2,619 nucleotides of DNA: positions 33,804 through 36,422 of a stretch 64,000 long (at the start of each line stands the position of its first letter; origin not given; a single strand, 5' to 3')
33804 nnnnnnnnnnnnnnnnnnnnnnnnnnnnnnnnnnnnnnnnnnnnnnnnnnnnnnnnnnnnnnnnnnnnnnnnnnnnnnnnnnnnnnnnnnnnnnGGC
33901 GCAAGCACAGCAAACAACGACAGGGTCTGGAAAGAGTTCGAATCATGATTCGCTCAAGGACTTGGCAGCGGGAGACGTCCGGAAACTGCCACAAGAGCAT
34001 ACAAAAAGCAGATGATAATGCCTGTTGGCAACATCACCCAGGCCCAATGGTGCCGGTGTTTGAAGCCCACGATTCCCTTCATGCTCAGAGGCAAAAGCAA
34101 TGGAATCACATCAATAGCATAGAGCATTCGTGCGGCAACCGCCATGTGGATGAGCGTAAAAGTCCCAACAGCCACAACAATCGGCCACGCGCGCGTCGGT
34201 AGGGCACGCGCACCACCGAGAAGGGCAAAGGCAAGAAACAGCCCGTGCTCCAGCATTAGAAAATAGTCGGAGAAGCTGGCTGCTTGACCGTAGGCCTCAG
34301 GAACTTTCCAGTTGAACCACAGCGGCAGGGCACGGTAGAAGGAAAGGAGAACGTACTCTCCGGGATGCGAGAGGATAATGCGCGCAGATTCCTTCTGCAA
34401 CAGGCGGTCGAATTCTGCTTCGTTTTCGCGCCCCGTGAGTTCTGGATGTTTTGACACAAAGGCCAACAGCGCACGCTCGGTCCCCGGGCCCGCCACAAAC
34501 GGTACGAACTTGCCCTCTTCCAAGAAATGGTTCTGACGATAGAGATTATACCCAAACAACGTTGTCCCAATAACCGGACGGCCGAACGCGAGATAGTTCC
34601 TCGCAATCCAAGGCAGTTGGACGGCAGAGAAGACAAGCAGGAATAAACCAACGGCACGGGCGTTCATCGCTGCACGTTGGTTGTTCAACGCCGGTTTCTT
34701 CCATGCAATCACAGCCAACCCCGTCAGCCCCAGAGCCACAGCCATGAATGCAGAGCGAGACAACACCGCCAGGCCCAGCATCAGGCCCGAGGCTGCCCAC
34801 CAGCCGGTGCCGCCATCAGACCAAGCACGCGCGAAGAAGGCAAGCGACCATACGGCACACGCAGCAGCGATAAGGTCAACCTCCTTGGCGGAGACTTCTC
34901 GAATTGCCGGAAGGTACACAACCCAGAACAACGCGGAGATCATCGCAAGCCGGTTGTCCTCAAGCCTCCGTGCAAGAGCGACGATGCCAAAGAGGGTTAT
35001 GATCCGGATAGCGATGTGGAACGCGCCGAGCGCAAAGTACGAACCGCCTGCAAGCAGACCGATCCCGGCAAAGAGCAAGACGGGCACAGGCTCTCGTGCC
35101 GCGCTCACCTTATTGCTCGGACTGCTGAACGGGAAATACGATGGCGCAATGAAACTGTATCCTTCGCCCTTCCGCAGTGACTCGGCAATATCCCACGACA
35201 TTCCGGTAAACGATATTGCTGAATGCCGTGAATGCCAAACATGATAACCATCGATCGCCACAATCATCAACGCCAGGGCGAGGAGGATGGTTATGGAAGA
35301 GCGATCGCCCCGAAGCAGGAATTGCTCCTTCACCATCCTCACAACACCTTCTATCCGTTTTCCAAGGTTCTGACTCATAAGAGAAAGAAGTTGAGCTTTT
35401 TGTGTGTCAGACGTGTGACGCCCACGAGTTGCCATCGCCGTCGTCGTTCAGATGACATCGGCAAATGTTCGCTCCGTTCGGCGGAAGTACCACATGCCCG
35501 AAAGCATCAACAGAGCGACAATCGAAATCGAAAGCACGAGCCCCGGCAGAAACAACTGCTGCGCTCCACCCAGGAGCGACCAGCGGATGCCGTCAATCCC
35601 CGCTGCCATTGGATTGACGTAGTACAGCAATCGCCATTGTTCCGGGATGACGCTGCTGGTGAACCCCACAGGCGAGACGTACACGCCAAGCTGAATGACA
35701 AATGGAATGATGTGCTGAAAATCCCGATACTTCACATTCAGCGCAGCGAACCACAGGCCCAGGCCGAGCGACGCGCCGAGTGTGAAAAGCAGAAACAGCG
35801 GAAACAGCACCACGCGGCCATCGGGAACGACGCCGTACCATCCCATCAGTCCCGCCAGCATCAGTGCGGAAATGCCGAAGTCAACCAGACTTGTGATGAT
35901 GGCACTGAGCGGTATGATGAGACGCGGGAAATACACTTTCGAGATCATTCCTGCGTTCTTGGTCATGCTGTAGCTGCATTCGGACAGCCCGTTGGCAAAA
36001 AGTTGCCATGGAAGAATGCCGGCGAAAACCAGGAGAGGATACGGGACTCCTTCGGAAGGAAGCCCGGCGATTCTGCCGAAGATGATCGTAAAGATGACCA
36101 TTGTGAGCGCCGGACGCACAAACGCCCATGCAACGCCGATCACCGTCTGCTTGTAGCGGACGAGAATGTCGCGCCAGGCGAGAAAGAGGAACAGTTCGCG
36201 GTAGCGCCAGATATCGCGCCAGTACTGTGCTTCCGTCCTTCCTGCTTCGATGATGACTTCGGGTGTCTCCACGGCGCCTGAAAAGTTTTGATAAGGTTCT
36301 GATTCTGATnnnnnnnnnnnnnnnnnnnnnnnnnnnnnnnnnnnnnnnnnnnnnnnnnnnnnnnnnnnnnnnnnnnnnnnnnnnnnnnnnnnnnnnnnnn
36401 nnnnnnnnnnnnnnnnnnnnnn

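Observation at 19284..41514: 22-kb co-directional, translationally coupled polysaccharide locus with ABC export (Wzm/Wzt), bracketed by two GH8 hydrolases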

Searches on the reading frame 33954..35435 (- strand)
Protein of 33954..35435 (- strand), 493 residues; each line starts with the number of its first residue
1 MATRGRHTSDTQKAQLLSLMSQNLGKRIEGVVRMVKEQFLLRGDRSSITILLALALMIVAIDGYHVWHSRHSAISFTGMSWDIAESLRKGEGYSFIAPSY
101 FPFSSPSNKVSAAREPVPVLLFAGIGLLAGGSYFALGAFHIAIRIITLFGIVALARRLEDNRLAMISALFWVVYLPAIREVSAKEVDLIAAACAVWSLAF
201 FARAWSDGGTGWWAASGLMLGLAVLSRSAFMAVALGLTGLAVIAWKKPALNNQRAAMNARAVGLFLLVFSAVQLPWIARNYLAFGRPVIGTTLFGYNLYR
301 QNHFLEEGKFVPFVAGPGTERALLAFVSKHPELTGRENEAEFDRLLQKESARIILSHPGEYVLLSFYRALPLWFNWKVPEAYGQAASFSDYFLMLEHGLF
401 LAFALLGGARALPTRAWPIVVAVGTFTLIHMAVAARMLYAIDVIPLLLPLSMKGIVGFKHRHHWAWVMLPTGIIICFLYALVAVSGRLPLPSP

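Call 5: search_protein_families(library=pfam, proteins=[window:33954-35435:-], max_evalue=0.01)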
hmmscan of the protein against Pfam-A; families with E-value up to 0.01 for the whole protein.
window:33954-35435:- (493 aa): 1 family
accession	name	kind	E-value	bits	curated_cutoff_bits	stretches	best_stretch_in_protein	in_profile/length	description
PF13231.12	PMT_2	-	5.5e-11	43.4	26.1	1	116-270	4-155/160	Dolichyl-phosphate-mannose-protein mannosyltransferase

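Call 7: search_protein_families(library=ncbifam, proteins=[window:33954-35435:-], max_evalue=0.001)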
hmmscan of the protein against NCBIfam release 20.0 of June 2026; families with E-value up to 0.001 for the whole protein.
window:33954-35435:- (493 aa): 0 families

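Call 43: search_protein_families(library=pfam, proteins=[window:33954-35435:-], max_evalue=10)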
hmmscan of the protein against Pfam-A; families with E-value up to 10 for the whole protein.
window:33954-35435:- (493 aa): 2 families
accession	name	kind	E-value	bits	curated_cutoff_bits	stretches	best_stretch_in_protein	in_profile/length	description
PF13231.12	PMT_2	-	5.5e-11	43.4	26.1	1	116-270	4-155/160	Dolichyl-phosphate-mannose-protein mannosyltransferase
PF14159.11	CAAD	-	0.063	13.6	30.7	1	418-450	14-46/85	CAAD domains of cyanobacterial aminoacyl-tRNA synthetase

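Call 46: search_solved_structures(query=window:33954-35435:-, max_evalue=1)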
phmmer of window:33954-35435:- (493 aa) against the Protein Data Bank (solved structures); distinct sequences matched with E-value up to 1: 1.
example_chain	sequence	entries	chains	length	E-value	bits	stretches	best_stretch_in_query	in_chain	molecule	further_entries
7tnh_A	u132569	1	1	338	0.12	14.2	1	64-106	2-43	Macrophage colony-stimulating factor 1 receptor,Fibroblast growth factor receptor 1 chimer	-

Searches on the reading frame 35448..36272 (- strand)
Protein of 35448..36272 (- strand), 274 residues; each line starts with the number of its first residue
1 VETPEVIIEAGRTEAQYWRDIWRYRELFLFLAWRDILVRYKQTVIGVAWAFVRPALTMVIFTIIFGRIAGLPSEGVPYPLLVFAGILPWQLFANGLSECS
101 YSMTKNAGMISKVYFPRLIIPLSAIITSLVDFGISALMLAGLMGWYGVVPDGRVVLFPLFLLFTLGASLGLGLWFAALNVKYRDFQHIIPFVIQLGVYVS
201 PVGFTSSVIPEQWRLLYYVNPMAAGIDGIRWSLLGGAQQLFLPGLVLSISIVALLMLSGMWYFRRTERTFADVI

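Call 5: search_protein_families(library=pfam, proteins=[window:35448-36272:-], max_evalue=0.01)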
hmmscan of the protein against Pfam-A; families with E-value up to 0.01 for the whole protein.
window:35448-36272:- (274 aa): 2 families
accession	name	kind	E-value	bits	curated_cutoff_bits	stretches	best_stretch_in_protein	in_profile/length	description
PF01061.29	ABC2_membrane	-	7.4e-22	78.4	26.9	1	27-233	2-210/211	ABC-2 type transporter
PF12698.13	ABC2_membrane_3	-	0.0013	18.3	31.6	1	125-258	211-345/347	ABC-2 family transporter protein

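Call 7: search_protein_families(library=ncbifam, proteins=[window:35448-36272:-], max_evalue=0.001)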
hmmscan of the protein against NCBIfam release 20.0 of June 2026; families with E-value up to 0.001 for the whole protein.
window:35448-36272:- (274 aa): 4 families
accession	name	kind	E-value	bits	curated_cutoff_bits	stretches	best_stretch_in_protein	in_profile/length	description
NF050109.1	galactan_ABC_perm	equivalog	2.6e-14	53.4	380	1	19-256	15-256/272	galactan export ABC transporter permease subunit Wzm/RfbD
NF050053.1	CapPschTportKpsM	equivalog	7.1e-08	32.7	300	1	31-264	8-250/257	capsule polysaccharide transporter KpsM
NF011648.0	PRK15066.1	subfamily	9.4e-05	22.1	225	1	49-264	27-250/257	ABC transporter permease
NF011723.0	PRK15176.1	equivalog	0.00012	21.9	297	1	16-262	9-255/264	Vi polysaccharide ABC transporter inner membrane protein VexB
